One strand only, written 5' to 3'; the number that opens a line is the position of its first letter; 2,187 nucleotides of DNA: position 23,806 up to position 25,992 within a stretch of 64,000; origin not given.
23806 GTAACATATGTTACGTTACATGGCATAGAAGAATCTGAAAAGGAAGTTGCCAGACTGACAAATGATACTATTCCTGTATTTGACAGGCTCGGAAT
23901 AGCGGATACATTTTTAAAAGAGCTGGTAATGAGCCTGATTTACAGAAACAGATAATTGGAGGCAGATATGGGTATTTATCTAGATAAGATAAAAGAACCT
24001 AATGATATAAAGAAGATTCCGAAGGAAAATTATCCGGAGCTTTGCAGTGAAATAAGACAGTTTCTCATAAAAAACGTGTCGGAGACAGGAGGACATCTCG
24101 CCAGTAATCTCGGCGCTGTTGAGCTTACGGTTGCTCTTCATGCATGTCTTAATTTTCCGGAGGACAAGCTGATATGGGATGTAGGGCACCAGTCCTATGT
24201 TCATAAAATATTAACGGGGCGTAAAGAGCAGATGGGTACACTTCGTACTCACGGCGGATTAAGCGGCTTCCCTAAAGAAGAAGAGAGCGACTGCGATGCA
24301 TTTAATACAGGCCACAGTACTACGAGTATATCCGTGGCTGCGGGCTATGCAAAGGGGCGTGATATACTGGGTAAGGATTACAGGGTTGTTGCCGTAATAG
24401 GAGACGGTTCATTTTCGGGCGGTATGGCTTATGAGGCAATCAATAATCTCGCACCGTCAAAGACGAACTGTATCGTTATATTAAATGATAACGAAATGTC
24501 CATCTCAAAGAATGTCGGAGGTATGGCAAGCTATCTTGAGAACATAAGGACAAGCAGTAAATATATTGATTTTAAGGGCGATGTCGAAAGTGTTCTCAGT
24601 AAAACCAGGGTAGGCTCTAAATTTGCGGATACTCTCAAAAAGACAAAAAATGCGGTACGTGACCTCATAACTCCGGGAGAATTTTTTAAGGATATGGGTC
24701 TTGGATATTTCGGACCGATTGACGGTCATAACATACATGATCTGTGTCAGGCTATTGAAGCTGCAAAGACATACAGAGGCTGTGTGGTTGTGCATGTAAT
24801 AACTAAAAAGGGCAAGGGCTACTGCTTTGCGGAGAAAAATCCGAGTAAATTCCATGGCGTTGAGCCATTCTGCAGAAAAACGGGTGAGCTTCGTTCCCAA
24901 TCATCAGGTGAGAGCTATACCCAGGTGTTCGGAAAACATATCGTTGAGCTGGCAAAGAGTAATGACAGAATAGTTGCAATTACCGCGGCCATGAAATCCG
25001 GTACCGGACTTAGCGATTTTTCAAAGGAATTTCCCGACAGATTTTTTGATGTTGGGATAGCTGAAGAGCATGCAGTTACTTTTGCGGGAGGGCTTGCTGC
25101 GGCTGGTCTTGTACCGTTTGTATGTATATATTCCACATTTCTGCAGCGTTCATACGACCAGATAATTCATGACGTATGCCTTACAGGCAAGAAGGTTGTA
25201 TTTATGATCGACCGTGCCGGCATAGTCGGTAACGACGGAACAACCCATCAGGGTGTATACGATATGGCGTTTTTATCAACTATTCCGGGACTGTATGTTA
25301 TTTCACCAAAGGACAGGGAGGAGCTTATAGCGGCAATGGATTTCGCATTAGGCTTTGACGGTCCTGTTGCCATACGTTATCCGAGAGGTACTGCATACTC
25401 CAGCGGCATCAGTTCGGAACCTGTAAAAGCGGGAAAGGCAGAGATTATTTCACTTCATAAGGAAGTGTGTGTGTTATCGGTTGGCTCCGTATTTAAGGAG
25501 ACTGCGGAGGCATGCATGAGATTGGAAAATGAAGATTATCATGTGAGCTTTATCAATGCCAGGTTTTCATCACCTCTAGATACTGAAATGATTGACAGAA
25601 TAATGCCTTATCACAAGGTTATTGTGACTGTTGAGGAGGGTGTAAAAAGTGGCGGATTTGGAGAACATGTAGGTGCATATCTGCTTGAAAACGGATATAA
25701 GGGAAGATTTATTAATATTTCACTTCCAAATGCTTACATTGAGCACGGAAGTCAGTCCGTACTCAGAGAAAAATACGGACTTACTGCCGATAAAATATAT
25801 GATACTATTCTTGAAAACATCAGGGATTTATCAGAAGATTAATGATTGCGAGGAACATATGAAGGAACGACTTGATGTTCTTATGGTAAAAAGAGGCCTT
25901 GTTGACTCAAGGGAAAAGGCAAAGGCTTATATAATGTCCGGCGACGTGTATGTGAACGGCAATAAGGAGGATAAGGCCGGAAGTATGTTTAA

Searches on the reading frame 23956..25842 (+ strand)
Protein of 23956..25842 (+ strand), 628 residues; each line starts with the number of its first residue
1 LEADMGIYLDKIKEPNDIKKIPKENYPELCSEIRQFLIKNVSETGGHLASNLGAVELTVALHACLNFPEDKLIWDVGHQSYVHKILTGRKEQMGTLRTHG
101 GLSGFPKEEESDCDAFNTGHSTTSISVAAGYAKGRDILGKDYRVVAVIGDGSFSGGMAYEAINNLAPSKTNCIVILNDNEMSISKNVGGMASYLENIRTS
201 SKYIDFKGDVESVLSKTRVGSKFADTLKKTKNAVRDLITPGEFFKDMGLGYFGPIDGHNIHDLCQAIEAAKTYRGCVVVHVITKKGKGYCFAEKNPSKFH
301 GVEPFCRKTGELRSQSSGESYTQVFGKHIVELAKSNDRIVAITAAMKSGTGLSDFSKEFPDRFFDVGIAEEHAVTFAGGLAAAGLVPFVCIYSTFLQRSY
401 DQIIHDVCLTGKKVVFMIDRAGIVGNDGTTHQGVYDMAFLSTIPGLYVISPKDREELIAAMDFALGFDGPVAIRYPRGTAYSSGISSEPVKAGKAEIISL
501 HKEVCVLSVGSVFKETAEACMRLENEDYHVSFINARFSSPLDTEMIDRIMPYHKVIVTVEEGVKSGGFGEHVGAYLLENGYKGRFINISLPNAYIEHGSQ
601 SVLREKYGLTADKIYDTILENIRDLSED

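Call 72: search_protein_families(library=pfam, proteins=[window:23956-25842:+], max_evalue=0.00001)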
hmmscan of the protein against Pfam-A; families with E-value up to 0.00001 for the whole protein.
window:23956-25842:+ (628 aa): 3 families
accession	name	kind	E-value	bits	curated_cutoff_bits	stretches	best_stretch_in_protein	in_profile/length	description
PF13292.11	DXP_synthase_N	-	9.9e-115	382.9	21.2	1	9-283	1-274/274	1-deoxy-D-xylulose-5-phosphate synthase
PF02779.29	Transket_pyr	-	1.5e-44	152.1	27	1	320-478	4-170/174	Transketolase, pyrimidine binding domain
PF02780.25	Transketolase_C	-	4.4e-25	88.4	25.9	1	493-614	1-124/124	Transketolase, C-terminal domain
